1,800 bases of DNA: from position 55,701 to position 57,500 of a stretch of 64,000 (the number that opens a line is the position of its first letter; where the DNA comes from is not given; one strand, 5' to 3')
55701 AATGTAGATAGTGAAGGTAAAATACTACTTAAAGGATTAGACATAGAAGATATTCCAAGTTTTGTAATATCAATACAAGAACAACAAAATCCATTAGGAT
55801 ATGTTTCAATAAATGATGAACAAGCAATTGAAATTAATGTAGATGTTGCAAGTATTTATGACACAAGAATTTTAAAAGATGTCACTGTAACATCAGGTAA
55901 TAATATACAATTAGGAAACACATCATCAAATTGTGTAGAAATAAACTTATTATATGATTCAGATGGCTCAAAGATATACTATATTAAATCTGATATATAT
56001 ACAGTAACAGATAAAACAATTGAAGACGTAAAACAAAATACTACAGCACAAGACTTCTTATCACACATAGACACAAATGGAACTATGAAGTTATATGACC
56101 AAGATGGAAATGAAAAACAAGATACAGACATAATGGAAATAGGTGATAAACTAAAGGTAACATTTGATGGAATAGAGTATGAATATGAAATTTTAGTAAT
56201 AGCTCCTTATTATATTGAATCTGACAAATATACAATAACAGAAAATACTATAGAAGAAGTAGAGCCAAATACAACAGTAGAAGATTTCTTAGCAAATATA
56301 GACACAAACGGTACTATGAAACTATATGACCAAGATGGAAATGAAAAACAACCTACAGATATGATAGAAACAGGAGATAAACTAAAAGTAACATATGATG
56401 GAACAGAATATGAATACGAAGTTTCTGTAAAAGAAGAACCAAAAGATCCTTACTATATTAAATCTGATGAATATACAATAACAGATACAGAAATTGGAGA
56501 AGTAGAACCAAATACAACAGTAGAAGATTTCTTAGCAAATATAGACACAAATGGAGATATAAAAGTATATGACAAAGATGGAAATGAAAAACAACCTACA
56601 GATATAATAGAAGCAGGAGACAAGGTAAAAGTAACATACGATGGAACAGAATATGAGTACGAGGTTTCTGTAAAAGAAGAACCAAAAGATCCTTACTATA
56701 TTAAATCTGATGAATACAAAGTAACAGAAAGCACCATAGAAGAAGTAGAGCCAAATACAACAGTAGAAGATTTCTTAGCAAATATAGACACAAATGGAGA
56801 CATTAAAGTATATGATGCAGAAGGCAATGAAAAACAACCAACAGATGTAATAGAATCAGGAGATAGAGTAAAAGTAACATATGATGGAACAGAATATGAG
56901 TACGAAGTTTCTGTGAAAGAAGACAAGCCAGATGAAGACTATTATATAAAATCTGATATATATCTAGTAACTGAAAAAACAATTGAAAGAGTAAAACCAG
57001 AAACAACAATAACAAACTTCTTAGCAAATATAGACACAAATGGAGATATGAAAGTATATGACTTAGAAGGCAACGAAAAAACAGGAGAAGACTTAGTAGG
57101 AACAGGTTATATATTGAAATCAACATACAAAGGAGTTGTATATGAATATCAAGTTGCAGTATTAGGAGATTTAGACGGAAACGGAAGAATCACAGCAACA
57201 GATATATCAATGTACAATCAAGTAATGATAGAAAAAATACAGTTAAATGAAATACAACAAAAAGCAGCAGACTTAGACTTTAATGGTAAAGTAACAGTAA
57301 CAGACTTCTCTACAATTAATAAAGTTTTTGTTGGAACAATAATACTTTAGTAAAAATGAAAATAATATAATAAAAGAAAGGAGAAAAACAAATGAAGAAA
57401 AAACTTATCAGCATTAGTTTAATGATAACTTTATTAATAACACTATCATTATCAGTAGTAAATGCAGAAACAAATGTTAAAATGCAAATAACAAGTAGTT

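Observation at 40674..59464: Non-cellulosomal cohesin-dockerin display module: a 5.5k-aa adhesin with a dockerin, followed by two sortase-anchored cohesin-like proteins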

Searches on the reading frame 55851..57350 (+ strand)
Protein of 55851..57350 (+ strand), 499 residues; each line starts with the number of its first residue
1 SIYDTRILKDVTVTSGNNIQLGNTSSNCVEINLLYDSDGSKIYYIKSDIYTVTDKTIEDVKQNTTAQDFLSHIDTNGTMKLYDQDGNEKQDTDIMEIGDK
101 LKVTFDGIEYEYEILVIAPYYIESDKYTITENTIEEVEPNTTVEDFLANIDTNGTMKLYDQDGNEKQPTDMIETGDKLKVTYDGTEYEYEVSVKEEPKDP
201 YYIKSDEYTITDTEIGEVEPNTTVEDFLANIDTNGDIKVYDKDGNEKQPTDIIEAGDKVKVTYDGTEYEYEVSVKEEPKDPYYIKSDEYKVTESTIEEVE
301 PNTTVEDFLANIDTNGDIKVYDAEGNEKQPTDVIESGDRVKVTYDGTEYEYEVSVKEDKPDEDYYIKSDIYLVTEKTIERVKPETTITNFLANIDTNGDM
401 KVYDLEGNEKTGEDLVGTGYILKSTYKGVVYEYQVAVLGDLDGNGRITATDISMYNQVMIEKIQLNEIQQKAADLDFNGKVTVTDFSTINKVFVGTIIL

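Call 9: search_protein_families(library=pfam, proteins=[window:55851-57350:+], max_evalue=1)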
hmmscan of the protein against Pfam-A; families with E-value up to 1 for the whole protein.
window:55851-57350:+ (499 aa): 23 families
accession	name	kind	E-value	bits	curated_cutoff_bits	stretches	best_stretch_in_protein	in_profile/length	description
PF00404.24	Dockerin_1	-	2.4e-10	40.9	22.9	1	438-491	1-54/57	Dockerin type I domain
PF13218.11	DUF4026_N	-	1.3e-07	32.2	27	2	300-370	11-77/147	Protein of unknown function (DUF4026) N-terminal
PF21265.3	SBB_T7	-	7e-07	29.4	27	0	78-117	115-154/169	Single-stranded DNA-binding protein, Bacteriophage T7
PF23623.1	GBD_IRG7_N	-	1.3e-05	25.8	27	1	152-194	36-79/95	IRG7 N-terminal galactose binding domain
PF14894.11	Lsm_C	-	0.00022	21.4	27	0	90-109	23-42/63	Lsm C-terminal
PF25432.1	FF_PRPF40A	-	0.00025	21.2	27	0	217-238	19-40/60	PRPF40A-like, FF domain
PF21403.4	OTU1_UBXL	-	0.00031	21.7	22.7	0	293-320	11-37/49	OTU1, UBXL domain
PF21139.3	BT_MCC_alpha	-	0.00065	20.5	31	0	330-356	72-98/118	Methylcrotonyl-CoA carboxylase, alpha-subunit, BT domain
PF06051.17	DUF928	-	0.00067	19.9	26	0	265-325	86-141/184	Domain of Unknown Function (DUF928)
PF11518.13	DUF3221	-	0.00076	20.2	26.4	0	49-107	12-64/82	Protein of unknown function (DUF3221)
PF13499.12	EF-hand_7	-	0.00089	20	30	1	440-487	12-63/67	EF-hand domain pair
PF08857.17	ParBc_2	-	0.0018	18.9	23.6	0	45-92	67-113/158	Putative ParB-like nuclease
PF18195.6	GatD_N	-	0.0034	17.2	25.7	0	334-350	1-17/54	GatD N-terminal domain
PF24051.1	DUF7355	-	0.0049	17.3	27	0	257-287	50-80/93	Domain of unknown function (DUF7355)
PF25174.1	Beta-prop_THOC3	-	0.0059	16.1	305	0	284-344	37-96/272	THOC3 beta-propeller domain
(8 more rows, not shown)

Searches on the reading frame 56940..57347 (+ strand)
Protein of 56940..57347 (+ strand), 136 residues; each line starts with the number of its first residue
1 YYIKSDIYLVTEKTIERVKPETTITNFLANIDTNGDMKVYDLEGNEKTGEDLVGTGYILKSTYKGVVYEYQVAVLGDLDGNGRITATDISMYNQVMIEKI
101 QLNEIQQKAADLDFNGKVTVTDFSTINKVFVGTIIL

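Call 58: search_solved_structures(query=window:56940-57347:+, max_evalue=1, show_alignments=3)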
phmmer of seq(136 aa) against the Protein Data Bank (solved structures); distinct sequences matched with E-value up to 1: 181 (the best 60 are shown).
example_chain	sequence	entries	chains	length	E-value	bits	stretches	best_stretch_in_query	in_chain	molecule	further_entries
8x39_A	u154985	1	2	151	1.4e-06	31.8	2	75-131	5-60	Serine protease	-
8x3a_A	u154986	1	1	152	1.5e-06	31.8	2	75-131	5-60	Serine protease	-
2ccl_B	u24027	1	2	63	7.2e-06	29.6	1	73-129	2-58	ENDO-1,4-BETA-XYLANASE Y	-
1ohz_B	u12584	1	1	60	1.9e-05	28.2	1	75-130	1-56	ENDO-1,4-BETA-XYLANASE Y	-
2yik_A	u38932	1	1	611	5.5e-05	26.7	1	74-129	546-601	ENDOGLUCANASE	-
4uyp_B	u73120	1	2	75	0.00087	22.8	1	74-135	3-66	Cellulosomal scaffoldin adaptor protein B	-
4uyq_B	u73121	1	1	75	0.0024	21.4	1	74-135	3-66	Cellulosomal scaffoldin adaptor protein B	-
8z5m_D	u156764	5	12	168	0.0031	21.1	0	76-123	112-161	Calmodulin-3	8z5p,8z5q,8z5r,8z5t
6hcs_A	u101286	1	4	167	0.0034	20.9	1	76-124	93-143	Calmodulin-1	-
8zlw_N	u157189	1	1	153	0.004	20.7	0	76-126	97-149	Calmodulin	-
1ahr_A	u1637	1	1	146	0.0043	20.6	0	76-126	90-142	CALMODULIN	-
2lv6_A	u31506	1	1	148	0.0046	20.5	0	76-126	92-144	Calmodulin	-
1ooj_A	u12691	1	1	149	0.0047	20.5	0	76-126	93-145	Calmodulin CMD-1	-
1mxe_A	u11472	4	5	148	0.0048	20.4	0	76-126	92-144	Calmodulin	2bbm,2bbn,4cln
5i0i_E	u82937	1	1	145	0.0048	20.4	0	76-123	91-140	Calmodulin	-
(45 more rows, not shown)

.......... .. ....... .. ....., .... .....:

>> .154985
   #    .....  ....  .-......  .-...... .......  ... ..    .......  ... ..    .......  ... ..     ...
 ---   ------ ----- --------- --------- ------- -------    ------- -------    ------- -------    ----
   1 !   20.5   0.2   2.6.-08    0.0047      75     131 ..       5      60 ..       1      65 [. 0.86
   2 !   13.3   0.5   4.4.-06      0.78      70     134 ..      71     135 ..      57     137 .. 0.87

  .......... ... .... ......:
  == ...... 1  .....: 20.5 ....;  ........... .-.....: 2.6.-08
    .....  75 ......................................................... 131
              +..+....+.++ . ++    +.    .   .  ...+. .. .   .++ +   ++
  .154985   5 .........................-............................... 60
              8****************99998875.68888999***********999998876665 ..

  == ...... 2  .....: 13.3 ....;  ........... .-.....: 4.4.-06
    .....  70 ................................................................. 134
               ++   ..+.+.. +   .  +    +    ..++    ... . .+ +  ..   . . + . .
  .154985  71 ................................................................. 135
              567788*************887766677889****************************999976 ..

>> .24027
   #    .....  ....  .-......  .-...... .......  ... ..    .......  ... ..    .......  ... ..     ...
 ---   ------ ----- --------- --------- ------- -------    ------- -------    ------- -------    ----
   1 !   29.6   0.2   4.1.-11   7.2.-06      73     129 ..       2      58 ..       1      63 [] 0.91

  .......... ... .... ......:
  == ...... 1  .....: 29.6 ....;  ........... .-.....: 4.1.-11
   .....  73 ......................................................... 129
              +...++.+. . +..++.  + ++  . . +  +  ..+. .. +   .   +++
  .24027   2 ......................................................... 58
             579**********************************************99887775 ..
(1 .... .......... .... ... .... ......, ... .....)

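Call 68: find_homologous_proteins(query=window:56940-57347:+)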
Query window:56940-57347:+ (136 aa): 1 proteins with E <= 0.001 among 20 candidates.
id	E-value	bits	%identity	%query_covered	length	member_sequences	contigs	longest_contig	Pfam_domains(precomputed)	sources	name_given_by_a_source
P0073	2.5e-47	178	65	100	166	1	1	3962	PF00404.25,PF13202.13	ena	-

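Call 80: search_protein_representatives(protein=window:56940-57347:+)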
Query: 136 residues. Proteins with E-value up to 0.001 (for the whole library): 2883; up to 1e-10: 277; up to 1e-30: 14. The best 150 are listed.
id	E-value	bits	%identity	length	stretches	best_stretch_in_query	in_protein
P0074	3.5e-99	344.0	62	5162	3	1-136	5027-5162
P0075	2.2e-38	147.6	60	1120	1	1-136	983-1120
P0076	1.3e-35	138.6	55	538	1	1-134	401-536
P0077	2.4e-35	137.7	55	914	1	1-135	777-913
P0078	1.4e-34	135.3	55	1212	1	1-131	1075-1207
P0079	1.8e-34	134.9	50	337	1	1-135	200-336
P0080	7.2e-34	133.0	54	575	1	1-132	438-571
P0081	8.7e-34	132.7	51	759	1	2-134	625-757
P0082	1.3e-32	129.0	53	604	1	1-132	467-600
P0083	5.4e-32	126.9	51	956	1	1-133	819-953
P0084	6.3e-32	126.7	53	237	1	9-134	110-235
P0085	6.5e-32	126.7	52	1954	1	2-134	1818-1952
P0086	1.4e-31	125.6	50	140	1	13-134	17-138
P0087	2.3e-31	124.9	51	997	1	1-134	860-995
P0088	1.3e-30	122.5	50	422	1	1-134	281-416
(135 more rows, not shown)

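Call 82: search_protein_families(library=pfam, alignment_id=A5, max_evalue=0.0001)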
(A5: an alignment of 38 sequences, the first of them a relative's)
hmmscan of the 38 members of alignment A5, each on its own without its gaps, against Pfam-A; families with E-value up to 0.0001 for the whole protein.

A. member 1, P0075 (1120 aa): 5 families
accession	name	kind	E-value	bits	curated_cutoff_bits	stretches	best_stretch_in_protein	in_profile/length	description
PF09479.16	Flg_new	-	3e-41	139.8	27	3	907-975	1-65/65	Listeria-Bacteroides repeat domain (List_Bact_rpt)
PF25390.1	WD40_RLD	-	9.3e-24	84.8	150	1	67-237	186-341/363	RCC1-like domain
PF00415.24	RCC1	-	1.1e-11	45.5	21.7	1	98-154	1-50/50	Regulator of chromosome condensation (RCC1) repeat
PF00404.24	Dockerin_1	-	2.3e-09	37.7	22.9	1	1060-1114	2-56/57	Dockerin type I domain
PF13540.12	RCC1_2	-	3.2e-08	33.6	22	0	149-169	9-29/30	Regulator of chromosome condensation (RCC1) repeat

B. families by the number of members that match (of 38 scanned): 27 families (the first 25 are shown)
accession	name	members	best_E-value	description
PF00404.24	Dockerin_1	35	6e-22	Dockerin type I domain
PF09479.16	Flg_new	24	1.7e-148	Listeria-Bacteroides repeat domain (List_Bact_rpt)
PF18998.6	Flg_new_2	9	2.2e-27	Divergent InlB B-repeat domain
PF25390.1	WD40_RLD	8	6.4e-88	RCC1-like domain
PF00415.24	RCC1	8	4.1e-67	Regulator of chromosome condensation (RCC1) repeat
PF13540.12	RCC1_2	8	4.5e-48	Regulator of chromosome condensation (RCC1) repeat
PF13306.12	LRR_5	4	2.8e-220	BspA type Leucine rich repeat region (6 copies)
PF03382.20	DUF285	4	1.2e-142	Mycoplasma protein of unknown function, DUF285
PF17802.7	SpaA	4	9e-76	Prealbumin-like fold domain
PF13855.12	LRR_8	4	8.9e-33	Leucine rich repeat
PF23952.1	LRR_EndoS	3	3.6e-09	Endo-beta-N-acetylglucosaminidase EndoS LRR domain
PF05738.19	Cna_B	2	8.3e-69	Cna protein B-type domain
PF02368.24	Big_2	2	1.6e-31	Bacterial Ig-like domain (group 2)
PF07581.17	Glug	2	1e-12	The GLUG motif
PF25384.1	Alsin_RLD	2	1.2e-12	Alsin RCC1-like domain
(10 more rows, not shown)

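Call 91: search_protein_families(library=pfam, alignment_id=A7, max_evalue=0.0001)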
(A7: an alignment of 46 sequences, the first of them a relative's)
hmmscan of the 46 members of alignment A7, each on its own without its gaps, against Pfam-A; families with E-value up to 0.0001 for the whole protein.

A. member 1, P0076 (538 aa): 6 families
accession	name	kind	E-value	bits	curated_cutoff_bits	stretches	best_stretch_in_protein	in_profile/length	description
PF25390.1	WD40_RLD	-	2.2e-74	251.4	150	3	40-204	183-344/363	RCC1-like domain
PF00415.24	RCC1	-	1.4e-58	195.7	21.7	5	227-274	1-50/50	Regulator of chromosome condensation (RCC1) repeat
PF13540.12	RCC1_2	-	4.4e-45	150.8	22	4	212-240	2-30/30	Regulator of chromosome condensation (RCC1) repeat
PF25384.1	Alsin_RLD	-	1.3e-09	38.3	100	0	210-245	276-311/405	Alsin RCC1-like domain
PF00404.24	Dockerin_1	-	1.4e-09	38.4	22.9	1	478-532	2-56/57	Dockerin type I domain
PF07494.17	Reg_prop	-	3.3e-07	30.1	20.4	0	61-76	5-20/24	Two component regulator propeller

B. families by the number of members that match (of 46 scanned): 36 families (the first 25 are shown)
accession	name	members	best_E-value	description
PF00404.24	Dockerin_1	44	5.4e-28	Dockerin type I domain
PF09479.16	Flg_new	27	1.5e-81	Listeria-Bacteroides repeat domain (List_Bact_rpt)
PF18998.6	Flg_new_2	9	7.2e-20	Divergent InlB B-repeat domain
PF25390.1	WD40_RLD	6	1.2e-96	RCC1-like domain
PF00415.24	RCC1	6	2.4e-82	Regulator of chromosome condensation (RCC1) repeat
PF17802.7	SpaA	6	1.3e-66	Prealbumin-like fold domain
PF13540.12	RCC1_2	6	4.1e-61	Regulator of chromosome condensation (RCC1) repeat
PF03382.20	DUF285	4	9.8e-44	Mycoplasma protein of unknown function, DUF285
PF25384.1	Alsin_RLD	4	2.2e-13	Alsin RCC1-like domain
PF02368.24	Big_2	3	4.5e-19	Bacterial Ig-like domain (group 2)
PF00963.24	Cohesin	3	1.3e-13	Cohesin domain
PF07494.17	Reg_prop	3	3.3e-07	Two component regulator propeller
PF13306.12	LRR_5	2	2e-86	BspA type Leucine rich repeat region (6 copies)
PF05738.19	Cna_B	2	1.3e-46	Cna protein B-type domain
PF16403.11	Bact_surface_Ig-like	2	1.5e-25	Bacterial surface protein, Ig-like domain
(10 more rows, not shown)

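Call 94: find_encoding_contigs(protein=P0075, flank=6000, max_places=3)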
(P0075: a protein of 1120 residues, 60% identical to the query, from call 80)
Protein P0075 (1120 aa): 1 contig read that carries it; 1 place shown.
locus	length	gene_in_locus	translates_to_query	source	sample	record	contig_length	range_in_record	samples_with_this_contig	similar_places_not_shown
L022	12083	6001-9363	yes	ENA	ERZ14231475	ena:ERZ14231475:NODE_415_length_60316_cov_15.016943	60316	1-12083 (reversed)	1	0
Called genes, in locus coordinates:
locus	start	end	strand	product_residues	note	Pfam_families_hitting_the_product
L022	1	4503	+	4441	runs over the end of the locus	PF17802:SpaA, PF00404:Dockerin_1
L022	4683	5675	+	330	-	PF01551:Peptidase_M23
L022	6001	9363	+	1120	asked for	PF13540:RCC1_2 (faint), PF25390:WD40_RLD, PF00415:RCC1 (weak), PF09479:Flg_new, PF00404:Dockerin_1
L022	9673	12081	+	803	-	?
